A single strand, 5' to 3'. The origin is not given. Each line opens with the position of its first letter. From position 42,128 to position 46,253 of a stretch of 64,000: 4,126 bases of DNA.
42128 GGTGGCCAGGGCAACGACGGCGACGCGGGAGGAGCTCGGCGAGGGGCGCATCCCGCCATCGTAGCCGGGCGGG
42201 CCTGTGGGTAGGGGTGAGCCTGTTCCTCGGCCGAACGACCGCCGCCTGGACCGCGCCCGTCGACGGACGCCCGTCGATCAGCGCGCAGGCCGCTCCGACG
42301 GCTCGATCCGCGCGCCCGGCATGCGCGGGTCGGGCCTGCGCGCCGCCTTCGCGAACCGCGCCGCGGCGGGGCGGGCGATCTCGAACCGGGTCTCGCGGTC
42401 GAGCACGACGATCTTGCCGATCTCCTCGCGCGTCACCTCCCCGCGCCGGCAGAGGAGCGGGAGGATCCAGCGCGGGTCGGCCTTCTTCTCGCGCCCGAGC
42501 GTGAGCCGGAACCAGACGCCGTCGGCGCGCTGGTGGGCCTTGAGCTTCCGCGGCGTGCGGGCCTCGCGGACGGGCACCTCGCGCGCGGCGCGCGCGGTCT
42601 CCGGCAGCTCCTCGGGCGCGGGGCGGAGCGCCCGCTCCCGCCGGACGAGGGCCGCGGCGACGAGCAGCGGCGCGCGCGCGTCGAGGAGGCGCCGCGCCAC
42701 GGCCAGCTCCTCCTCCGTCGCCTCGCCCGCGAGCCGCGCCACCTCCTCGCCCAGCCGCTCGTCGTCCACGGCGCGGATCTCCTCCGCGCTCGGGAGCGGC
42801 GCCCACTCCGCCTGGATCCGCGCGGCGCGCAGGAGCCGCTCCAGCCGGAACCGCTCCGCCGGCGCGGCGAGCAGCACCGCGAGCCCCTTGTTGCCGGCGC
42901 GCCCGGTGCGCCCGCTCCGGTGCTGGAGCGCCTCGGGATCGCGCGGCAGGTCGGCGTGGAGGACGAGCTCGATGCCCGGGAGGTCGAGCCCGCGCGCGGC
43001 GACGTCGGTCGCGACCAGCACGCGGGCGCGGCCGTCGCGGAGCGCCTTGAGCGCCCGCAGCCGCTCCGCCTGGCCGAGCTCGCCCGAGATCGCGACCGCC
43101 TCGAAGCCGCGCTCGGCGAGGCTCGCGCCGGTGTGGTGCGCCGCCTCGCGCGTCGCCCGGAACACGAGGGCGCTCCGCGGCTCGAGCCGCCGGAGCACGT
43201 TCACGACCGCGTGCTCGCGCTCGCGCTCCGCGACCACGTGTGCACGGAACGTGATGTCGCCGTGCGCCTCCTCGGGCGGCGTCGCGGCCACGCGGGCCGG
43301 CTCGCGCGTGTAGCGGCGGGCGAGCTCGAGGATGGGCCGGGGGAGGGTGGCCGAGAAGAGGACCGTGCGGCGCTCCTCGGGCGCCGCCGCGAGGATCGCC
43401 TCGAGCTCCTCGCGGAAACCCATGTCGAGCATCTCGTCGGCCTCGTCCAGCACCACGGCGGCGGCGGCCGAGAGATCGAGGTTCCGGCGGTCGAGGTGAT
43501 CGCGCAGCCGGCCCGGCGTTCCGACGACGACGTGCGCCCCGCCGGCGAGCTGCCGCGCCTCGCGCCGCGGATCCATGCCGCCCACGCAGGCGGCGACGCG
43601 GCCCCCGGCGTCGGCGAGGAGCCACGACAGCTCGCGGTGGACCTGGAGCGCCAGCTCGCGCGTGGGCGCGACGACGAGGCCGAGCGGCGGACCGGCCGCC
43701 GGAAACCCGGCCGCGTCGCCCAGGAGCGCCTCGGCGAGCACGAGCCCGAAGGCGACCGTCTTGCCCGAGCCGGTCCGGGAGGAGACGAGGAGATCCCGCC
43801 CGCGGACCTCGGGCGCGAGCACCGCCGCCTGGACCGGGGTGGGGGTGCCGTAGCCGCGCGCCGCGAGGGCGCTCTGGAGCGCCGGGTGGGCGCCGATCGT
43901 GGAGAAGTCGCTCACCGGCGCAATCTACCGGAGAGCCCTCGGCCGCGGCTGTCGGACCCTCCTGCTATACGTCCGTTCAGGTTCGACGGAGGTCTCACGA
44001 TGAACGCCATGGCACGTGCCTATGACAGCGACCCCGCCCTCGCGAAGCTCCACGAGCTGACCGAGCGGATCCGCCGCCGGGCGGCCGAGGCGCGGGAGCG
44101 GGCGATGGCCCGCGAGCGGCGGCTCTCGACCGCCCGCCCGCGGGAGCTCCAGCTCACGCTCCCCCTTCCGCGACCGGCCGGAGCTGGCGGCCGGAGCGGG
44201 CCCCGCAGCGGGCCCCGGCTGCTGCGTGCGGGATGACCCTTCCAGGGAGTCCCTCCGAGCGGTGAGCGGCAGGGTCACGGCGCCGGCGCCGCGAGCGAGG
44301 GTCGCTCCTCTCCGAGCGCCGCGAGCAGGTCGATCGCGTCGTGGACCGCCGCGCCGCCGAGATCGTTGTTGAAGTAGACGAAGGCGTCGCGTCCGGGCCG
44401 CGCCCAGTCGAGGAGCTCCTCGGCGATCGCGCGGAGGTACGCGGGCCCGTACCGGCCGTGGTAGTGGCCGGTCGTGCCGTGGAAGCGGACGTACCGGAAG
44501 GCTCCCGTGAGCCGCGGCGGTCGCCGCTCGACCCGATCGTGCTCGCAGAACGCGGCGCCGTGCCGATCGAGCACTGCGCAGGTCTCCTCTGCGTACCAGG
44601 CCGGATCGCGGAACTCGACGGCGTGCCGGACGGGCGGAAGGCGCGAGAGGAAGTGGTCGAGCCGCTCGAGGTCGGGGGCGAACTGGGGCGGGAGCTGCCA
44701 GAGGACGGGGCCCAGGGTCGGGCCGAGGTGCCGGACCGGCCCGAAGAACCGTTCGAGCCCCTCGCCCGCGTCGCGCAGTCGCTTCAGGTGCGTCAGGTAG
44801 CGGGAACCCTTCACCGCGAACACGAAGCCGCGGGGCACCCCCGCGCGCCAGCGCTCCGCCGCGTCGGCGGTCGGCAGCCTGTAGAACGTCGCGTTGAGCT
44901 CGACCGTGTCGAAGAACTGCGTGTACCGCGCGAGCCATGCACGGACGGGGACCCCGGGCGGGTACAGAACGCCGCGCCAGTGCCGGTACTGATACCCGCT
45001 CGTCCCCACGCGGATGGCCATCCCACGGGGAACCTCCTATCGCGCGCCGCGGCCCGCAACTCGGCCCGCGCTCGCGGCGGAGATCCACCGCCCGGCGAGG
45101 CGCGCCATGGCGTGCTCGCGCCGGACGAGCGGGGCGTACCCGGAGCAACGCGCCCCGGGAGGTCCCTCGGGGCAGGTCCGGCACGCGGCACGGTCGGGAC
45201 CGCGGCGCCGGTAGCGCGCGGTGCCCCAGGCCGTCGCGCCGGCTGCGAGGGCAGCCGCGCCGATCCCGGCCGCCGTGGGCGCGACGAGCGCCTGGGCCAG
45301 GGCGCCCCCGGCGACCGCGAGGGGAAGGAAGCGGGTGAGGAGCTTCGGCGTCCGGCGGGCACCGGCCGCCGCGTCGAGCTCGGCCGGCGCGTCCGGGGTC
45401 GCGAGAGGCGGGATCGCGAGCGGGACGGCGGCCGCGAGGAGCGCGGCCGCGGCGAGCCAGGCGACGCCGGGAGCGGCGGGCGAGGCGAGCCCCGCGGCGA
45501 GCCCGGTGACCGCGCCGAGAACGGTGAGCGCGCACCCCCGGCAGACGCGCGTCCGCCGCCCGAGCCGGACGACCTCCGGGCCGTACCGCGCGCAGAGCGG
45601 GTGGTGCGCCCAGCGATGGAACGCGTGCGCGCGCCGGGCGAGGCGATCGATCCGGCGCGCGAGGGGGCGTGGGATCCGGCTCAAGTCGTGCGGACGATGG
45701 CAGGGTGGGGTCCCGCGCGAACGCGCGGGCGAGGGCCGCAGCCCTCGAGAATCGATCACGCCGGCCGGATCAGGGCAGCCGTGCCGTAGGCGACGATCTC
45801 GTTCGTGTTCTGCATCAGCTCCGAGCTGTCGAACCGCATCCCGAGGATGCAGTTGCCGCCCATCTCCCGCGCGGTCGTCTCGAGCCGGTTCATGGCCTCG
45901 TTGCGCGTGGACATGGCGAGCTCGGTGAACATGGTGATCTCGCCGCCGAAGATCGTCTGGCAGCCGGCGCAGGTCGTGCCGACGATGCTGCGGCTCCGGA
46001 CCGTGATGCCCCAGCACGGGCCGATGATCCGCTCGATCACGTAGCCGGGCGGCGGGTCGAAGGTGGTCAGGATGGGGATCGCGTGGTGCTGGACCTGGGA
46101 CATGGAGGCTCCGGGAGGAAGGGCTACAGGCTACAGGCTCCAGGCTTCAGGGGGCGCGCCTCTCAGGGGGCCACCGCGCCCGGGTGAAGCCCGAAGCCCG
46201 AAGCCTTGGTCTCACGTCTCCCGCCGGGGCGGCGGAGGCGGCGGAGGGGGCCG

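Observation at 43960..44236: Candidate SOS-induced small protein with a beta-clamp-binding motif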

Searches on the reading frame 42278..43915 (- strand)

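Call 11: search_protein_families(library=pfam, proteins=[window:42278-43915:-], max_evalue=0.01)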
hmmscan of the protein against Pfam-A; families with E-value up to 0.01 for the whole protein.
window:42278-43915:- (545 aa): 3 families
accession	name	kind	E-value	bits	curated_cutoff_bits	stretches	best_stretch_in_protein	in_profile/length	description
PF00270.35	DEAD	-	3.7e-44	150.8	26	1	26-196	1-165/167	DEAD/DEAH box helicase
PF00271.37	Helicase_C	-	1.4e-24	86.9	23.5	1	236-341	5-110/110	Helicase conserved C-terminal domain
PF03880.21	DbpA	-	7.1e-12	45.6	25.6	1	468-526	1-59/72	DbpA RNA binding domain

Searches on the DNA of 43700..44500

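Call 87: search_rna_families(source=window, start=43700, end=44500, threshold=evalue, max_evalue=1)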
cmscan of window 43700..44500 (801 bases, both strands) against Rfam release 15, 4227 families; matches with E-value up to 1: 1.
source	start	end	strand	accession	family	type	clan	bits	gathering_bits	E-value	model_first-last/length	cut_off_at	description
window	43861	43944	+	RF03294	mir-H3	Gene; miRNA;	-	25.2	70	0.28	1-81/81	no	mir-H3 microRNA precursor family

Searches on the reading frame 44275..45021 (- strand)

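Call 11: search_protein_families(library=pfam, proteins=[window:44275-45021:-], max_evalue=0.01)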
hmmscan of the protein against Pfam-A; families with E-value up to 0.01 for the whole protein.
window:44275-45021:- (248 aa): 1 family
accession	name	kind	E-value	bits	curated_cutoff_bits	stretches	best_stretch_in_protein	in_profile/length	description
PF01904.24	DUF72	-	1.4e-68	231.6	25.3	1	20-233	1-215/217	Protein of unknown function DUF72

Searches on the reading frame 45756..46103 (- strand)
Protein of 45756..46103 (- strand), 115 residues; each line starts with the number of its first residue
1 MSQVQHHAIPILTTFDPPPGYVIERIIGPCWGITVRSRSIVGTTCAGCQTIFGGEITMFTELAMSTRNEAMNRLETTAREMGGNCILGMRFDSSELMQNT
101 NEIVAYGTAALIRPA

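Call 11: search_protein_families(library=pfam, proteins=[window:45756-46103:-], max_evalue=0.01)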
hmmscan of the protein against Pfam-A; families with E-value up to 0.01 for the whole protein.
window:45756-46103:- (115 aa): 2 families
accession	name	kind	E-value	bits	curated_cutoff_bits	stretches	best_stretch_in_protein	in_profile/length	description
PF01906.23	YbjQ_1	-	1.3e-26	93.7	23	1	11-111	2-102/103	Putative heavy-metal-binding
PF23025.1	YbjQ_2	-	0.00028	21.6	29.1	1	60-113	54-102/103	C2 domain-containing protein 5, YbjQ-like domain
